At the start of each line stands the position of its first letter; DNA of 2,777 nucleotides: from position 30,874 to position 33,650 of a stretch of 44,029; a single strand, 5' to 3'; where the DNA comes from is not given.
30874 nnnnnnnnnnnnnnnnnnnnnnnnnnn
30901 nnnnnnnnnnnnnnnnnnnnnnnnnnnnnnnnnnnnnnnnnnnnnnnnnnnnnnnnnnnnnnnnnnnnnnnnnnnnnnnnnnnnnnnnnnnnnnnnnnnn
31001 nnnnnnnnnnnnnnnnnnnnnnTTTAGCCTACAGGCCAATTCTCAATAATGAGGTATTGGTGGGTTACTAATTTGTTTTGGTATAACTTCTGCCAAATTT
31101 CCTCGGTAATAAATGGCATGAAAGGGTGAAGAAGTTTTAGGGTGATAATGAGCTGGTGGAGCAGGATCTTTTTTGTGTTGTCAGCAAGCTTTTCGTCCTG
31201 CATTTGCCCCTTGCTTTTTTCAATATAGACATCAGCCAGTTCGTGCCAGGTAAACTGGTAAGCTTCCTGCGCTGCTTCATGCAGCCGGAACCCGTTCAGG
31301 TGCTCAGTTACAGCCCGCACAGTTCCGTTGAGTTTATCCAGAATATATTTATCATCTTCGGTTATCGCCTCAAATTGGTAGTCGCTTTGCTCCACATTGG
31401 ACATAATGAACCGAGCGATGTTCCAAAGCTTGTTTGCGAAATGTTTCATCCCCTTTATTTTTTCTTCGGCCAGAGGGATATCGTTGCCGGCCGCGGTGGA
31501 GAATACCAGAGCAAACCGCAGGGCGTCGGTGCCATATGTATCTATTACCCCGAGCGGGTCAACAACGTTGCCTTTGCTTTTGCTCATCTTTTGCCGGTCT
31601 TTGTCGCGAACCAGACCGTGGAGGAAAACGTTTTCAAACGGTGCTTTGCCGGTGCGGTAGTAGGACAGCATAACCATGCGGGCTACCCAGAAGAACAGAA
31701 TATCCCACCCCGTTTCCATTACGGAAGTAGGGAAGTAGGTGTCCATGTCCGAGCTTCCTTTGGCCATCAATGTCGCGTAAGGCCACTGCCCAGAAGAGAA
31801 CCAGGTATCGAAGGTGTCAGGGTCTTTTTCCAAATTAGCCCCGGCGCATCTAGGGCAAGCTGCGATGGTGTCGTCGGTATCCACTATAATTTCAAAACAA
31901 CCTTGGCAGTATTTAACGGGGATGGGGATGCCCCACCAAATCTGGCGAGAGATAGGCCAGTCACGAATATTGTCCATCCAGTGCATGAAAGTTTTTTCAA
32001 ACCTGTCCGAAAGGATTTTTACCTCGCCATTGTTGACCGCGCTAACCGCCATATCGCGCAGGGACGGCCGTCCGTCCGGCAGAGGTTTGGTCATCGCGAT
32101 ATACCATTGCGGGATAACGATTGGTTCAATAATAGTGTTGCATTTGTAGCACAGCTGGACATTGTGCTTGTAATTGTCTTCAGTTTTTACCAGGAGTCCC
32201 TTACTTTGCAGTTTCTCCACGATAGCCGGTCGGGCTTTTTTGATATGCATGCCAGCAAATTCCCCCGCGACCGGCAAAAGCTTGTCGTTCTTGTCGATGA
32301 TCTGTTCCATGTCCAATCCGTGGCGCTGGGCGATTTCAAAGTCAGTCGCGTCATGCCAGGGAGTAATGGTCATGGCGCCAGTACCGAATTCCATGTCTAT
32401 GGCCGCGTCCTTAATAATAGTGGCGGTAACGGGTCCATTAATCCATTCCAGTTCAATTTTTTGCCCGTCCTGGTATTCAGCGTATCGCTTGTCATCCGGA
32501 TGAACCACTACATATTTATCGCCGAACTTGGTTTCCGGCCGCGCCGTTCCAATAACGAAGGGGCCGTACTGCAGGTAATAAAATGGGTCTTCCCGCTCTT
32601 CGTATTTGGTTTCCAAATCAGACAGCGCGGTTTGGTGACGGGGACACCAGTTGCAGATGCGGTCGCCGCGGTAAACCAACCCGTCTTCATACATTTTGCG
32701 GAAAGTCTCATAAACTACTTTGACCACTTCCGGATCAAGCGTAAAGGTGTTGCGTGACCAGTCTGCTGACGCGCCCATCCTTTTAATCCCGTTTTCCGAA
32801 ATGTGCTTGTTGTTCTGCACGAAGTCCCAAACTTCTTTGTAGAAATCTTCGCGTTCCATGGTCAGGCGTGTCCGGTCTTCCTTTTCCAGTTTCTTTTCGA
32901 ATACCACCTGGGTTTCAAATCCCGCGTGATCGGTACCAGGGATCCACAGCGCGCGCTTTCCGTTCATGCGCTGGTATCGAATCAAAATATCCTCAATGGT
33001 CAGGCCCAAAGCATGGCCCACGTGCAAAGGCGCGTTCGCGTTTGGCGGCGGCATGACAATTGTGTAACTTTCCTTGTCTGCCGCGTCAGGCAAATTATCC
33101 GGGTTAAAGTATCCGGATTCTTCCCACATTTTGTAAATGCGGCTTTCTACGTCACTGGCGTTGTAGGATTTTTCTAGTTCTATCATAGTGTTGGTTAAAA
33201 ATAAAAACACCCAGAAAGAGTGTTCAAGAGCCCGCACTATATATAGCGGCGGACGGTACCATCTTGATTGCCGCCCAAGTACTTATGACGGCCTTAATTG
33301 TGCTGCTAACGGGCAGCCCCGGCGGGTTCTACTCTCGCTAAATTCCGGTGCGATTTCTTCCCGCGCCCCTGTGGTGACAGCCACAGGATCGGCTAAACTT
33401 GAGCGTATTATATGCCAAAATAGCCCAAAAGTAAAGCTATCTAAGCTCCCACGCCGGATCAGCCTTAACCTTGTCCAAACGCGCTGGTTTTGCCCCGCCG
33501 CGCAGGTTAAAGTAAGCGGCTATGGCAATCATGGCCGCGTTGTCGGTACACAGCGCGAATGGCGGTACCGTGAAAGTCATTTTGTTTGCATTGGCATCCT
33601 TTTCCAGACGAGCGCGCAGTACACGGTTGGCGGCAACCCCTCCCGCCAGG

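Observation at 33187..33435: Ultrashort-Stem-I (actinobacterial ileS-type) T-box riboswitch with a valine specifier, upstream of valS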

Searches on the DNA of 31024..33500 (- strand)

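Call 4: search_rna_families(source=window, start=33100, end=33500, threshold=evalue, max_evalue=10, show_alignments=5)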
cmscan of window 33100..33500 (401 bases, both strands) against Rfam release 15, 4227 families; matches with E-value up to 10: 2.
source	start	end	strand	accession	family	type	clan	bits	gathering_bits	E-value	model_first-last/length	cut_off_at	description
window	33223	33398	-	RF00230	T-box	Cis-reg; leader;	-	17.7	93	0.076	1-219/219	no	T-box leader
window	33341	33397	-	RF02979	freshwater-1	Gene; sRNA;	-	13.8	72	2.8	1-62/62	no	freshwater-1 RNA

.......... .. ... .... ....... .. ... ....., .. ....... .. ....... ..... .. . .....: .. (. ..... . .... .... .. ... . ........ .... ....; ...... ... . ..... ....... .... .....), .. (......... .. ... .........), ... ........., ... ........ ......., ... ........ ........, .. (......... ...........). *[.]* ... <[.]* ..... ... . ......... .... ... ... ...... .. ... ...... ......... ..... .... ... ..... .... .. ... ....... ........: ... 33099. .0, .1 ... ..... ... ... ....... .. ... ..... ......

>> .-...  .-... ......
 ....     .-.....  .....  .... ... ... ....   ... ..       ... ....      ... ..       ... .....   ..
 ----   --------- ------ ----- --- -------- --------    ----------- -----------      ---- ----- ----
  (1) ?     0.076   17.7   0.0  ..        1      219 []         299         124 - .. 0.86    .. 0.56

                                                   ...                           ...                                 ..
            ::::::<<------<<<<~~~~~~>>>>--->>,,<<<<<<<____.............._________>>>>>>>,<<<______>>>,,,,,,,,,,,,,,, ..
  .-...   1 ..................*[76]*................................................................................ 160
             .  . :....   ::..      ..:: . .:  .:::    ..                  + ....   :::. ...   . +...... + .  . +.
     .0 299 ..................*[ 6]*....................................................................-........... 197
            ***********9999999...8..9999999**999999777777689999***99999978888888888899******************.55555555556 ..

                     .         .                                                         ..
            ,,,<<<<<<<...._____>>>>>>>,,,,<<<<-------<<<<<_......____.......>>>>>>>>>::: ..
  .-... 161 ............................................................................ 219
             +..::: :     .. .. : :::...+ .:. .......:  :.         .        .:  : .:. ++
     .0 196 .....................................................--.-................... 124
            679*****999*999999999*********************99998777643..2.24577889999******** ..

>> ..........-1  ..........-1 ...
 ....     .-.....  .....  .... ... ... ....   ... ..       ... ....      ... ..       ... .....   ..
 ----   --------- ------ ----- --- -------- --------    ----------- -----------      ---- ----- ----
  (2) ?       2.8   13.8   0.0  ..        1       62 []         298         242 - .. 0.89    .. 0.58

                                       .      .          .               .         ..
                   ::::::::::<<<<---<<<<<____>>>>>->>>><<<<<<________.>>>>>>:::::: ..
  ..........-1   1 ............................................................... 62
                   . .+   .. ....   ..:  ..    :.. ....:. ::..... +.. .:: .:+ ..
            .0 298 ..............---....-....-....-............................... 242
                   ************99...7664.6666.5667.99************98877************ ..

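Call 52: build_rna_model(alignment_id=A6, structure=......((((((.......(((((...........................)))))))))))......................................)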
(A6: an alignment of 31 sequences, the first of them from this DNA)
Model R1 built from alignment A6 (31 sequences, 100 columns); structure: as given.
model positions 70; base pairs 11; branch points 0; effective number of sequences 7.18; information 0.804 bits per position. Calibrated on 0.2 Mb of random sequence (short: E-values are rough).
structure used (alignment columns):
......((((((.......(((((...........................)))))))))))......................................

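Call 53: search_with_rna_model(model_id=R1, sources=[window, L001, L002, L003, L004, L005, L006, L007, L008, L009, L010, L011, L012, L013, L014, L015, L016, L017, L018, L019, L020, L021, L022, L023, L024, L025, L026, L027, L028, L029, L030, L032, L034, L036, L037, L039, L040, L041, L045, L046, L047, L048, L049, L050, L051, L054, L055, L056, L058, L059, L060, L061, L062, L063, L066, L067, L068, L070, L071], max_evalue=1)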
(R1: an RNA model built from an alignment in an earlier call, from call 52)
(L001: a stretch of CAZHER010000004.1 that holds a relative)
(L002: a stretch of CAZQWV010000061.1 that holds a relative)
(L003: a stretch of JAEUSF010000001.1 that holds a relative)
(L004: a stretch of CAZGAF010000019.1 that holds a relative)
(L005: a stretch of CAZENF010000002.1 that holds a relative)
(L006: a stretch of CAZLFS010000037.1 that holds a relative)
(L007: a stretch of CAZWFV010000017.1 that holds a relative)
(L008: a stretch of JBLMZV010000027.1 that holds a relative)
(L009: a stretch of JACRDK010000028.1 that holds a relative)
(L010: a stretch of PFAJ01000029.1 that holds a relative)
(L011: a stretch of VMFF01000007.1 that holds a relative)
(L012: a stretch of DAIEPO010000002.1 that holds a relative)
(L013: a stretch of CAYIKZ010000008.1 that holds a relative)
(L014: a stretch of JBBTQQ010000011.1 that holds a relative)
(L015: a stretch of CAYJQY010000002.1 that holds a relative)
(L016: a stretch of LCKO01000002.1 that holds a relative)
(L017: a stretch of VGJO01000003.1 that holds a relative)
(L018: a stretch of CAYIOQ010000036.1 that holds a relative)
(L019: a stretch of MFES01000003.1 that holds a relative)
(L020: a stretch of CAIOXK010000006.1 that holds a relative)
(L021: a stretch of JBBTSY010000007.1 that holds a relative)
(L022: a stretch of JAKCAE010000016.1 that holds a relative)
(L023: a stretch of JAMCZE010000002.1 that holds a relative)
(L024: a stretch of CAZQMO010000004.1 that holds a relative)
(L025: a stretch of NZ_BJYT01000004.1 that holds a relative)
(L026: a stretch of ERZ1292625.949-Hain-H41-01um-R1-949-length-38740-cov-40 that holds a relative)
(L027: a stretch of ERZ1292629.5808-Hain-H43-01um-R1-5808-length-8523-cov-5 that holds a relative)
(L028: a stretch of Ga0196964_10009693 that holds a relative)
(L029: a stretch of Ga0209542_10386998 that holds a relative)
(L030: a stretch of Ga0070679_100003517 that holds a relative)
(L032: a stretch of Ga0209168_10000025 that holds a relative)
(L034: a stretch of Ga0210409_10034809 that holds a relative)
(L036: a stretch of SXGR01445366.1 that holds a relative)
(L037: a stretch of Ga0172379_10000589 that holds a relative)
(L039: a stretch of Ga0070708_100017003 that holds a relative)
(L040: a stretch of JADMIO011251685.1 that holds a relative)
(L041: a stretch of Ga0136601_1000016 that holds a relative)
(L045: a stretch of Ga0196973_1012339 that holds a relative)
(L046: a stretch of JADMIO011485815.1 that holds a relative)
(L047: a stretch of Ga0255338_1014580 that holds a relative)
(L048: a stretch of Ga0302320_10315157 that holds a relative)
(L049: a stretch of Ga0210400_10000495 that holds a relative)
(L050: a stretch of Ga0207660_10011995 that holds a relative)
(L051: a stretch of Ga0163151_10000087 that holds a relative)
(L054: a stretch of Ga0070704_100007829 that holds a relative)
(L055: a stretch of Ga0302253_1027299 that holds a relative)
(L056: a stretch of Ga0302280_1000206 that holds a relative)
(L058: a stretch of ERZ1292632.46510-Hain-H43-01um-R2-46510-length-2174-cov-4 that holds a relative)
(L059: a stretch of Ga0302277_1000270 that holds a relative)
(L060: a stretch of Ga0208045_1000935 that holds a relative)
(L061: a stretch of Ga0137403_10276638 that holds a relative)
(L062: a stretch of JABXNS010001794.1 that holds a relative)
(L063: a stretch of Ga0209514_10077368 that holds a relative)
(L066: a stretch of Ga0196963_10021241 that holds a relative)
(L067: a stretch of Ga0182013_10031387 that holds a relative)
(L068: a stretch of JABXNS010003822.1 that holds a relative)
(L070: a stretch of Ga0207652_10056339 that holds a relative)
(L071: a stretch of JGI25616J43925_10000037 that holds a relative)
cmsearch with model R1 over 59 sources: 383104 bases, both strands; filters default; matches with E-value up to 1: 50.
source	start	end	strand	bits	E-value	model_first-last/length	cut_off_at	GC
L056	3716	3787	+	76.4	5.5e-15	1-70/70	no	0.38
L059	10766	10837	-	76.4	5.5e-15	1-70/70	no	0.38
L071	4479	4549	-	76.3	5.8e-15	1-70/70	no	0.38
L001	1422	1489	+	73.7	2.5e-14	1-70/70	no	0.38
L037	12956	13031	-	73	3.7e-14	1-70/70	no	0.39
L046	5455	5519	-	72.1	6.1e-14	1-70/70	no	0.37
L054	3930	4002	+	70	2e-13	1-70/70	no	0.47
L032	1791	1855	+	69.7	2.4e-13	1-70/70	no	0.43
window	33197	33273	-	69.6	2.5e-13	1-70/70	no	0.45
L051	40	108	-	69.3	2.9e-13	1-70/70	no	0.43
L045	1285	1353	+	69.1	3.4e-13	1-70/70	no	0.38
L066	1605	1673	-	69.1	3.4e-13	1-70/70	no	0.38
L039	1484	1548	+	68.9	3.7e-13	1-70/70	no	0.42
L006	1383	1454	+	68.9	3.8e-13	1-70/70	no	0.39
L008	1425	1492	+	68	6.3e-13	1-70/70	no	0.37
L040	14044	14111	-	67.7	7.3e-13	1-70/70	no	0.4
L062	114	178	+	67.3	9e-13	1-70/70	no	0.38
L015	573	658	+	67.2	9.5e-13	1-70/70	no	0.47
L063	749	813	-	67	1.1e-12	1-70/70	no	0.45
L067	4344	4423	+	66.8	1.2e-12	1-70/70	no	0.41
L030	2505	2568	-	66.4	1.5e-12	1-70/70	no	0.47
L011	1424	1487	+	66.3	1.6e-12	1-70/70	no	0.42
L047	2513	2576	+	65.9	2e-12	1-70/70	no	0.44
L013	1426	1489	+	65.7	2.3e-12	1-70/70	no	0.45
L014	1427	1490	+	65.7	2.3e-12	1-70/70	no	0.45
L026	266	329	+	65.7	2.3e-12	1-70/70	no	0.45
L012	1425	1488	+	65.5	2.5e-12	1-70/70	no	0.44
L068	46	118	-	65.5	2.5e-12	1-70/70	no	0.41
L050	23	92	-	64.3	5e-12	1-70/70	no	0.46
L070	77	146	+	64.3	5e-12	1-70/70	no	0.46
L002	1411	1488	+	64.2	5.1e-12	1-70/70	no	0.4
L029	170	237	+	64.2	5.2e-12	1-70/70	no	0.34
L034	4218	4281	+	62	1.8e-11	1-70/70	no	0.34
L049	8306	8376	-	61.2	2.8e-11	1-70/70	no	0.38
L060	1237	1306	+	60.9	3.3e-11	1-70/70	no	0.46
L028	1545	1608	-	60.3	4.7e-11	1-70/70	no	0.45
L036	23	103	+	58.5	1.3e-10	1-70/70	no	0.56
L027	3278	3347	-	57.6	2.1e-10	1-70/70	no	0.37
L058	214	283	-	57.6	2.1e-10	1-70/70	no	0.37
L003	255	324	+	56.2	4.5e-10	1-70/70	no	0.39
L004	750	824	+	55.4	7.1e-10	1-70/70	no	0.36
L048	1756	1843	+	53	2.8e-09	1-70/70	no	0.5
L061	1257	1317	-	50.7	9.9e-09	1-70/70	no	0.43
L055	305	363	-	47.3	6.7e-08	1-70/70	no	0.39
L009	1360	1421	+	45.6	1.7e-07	1-70/70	no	0.47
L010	1104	1169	+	44.6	3.1e-07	1-70/70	no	0.42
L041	6554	6623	+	41.9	1.4e-06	1-70/70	no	0.51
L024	1412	1491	+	33.6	0.00014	1-70/70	no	0.5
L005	851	876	-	18.9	0.54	1-70/70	no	0.19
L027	1021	1058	-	18.9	0.55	1-70/70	no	0.39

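Call 69: search_rna_families(sources=[L001, L002, L006, L008, L009, L011, L016, L024, L030, L032, L037, L041, L046, L048, L054, L055, L056, L067, L071, L003], threshold=gathering)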
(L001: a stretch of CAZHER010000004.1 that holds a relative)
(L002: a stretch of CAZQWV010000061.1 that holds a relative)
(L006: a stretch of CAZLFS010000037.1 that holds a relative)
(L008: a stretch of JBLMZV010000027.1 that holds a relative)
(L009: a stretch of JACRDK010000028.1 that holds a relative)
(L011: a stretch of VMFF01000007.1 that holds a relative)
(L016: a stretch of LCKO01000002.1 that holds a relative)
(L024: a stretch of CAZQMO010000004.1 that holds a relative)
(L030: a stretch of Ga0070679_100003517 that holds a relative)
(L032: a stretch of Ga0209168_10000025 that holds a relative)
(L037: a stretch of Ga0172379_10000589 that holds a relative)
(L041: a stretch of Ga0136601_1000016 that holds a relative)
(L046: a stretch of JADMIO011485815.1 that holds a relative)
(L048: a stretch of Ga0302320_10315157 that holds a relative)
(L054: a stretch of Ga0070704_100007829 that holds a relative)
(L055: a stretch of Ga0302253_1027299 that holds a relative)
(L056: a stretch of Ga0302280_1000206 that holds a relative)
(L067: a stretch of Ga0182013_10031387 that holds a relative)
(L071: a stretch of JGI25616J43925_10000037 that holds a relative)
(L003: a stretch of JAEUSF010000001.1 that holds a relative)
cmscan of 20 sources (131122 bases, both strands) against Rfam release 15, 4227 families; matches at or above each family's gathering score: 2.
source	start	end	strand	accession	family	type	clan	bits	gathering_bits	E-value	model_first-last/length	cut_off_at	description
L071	7640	7711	+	RF00005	tRNA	Gene; tRNA;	CL00001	64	29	2.8e-11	1-71/71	no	tRNA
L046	10087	10158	+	RF00005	tRNA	Gene; tRNA;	CL00001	62.6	29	6.9e-11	1-71/71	no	tRNA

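Call 70: search_rna_families(sources=[L001, L009, L011, L016, L041, L055, L054, L032], threshold=evalue, max_evalue=1)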
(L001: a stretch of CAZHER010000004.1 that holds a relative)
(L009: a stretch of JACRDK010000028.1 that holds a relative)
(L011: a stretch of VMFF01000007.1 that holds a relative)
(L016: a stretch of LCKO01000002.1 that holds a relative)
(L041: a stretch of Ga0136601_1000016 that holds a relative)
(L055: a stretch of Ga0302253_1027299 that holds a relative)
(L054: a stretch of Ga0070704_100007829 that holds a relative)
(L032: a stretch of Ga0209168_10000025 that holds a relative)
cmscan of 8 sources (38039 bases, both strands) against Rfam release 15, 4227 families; matches with E-value up to 1: 7.
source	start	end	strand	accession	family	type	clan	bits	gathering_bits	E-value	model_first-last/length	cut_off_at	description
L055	322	554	-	RF00230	T-box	Cis-reg; leader;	-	49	93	6e-08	1-219/219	no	T-box leader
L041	6446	6592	+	RF00230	T-box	Cis-reg; leader;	-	48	93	1.1e-07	1-219/219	no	T-box leader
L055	281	341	-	RF03353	MIR5291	Gene; miRNA;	-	33.6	54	0.02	1-65/65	no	MIR5291 microRNA precursor family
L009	762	854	+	RF02837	anti-hemB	Gene; sRNA;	-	27.4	49.5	0.016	1-81/81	no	Burkholderia RNA 7 (anti-hemB)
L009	763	861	+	RF00519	suhB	Gene; sRNA;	CL00108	26.7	41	0.14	1-77/77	no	Makes More Granules Regulator RNA (mmgR)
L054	3804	3977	+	RF00230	T-box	Cis-reg; leader;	-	25.9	93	0.056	1-219/219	no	T-box leader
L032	1685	1831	+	RF00230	T-box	Cis-reg; leader;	-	24.6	93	0.12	1-219/219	no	T-box leader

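Call 77: search_rna_families(source=L016, start=1300, end=1520, threshold=evalue, max_evalue=10, show_alignments=1)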
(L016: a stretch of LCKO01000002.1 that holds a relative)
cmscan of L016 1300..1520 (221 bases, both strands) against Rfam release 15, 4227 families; matches with E-value up to 10: 7.
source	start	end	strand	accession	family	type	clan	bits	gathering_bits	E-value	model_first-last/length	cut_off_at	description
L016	1391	1481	+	RF01733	atoC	Cis-reg;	-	16.3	50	1.6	1-93/93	no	atoC RNA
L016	1415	1480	+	RF00042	CopA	Gene; antisense;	-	14.2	60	4.9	1-92/92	no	CopA-like RNA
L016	1441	1485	-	RF01787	drz-agam-1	Gene; ribozyme;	-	13.7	37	2.7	1-82/82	no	drz-agam-1 ribozyme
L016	1433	1479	+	RF03871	mir-5681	Gene; miRNA;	-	13.6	88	4.8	1-61/61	no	mir-5681 microRNA precursor family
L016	1300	1447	+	RF00230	T-box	Cis-reg; leader;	-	13.1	93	0.64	94-219/219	5'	T-box leader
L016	1326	1402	+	RF01518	pRNA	Gene;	-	13.1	34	5.4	1-90/90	no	NoRC associated RNA, pRNA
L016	1432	1520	+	RF01607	ceN100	Gene; snRNA; snoRNA; HACA-box;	-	12.8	80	5.8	1-98/132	3'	C. elegans snoRNA ceN100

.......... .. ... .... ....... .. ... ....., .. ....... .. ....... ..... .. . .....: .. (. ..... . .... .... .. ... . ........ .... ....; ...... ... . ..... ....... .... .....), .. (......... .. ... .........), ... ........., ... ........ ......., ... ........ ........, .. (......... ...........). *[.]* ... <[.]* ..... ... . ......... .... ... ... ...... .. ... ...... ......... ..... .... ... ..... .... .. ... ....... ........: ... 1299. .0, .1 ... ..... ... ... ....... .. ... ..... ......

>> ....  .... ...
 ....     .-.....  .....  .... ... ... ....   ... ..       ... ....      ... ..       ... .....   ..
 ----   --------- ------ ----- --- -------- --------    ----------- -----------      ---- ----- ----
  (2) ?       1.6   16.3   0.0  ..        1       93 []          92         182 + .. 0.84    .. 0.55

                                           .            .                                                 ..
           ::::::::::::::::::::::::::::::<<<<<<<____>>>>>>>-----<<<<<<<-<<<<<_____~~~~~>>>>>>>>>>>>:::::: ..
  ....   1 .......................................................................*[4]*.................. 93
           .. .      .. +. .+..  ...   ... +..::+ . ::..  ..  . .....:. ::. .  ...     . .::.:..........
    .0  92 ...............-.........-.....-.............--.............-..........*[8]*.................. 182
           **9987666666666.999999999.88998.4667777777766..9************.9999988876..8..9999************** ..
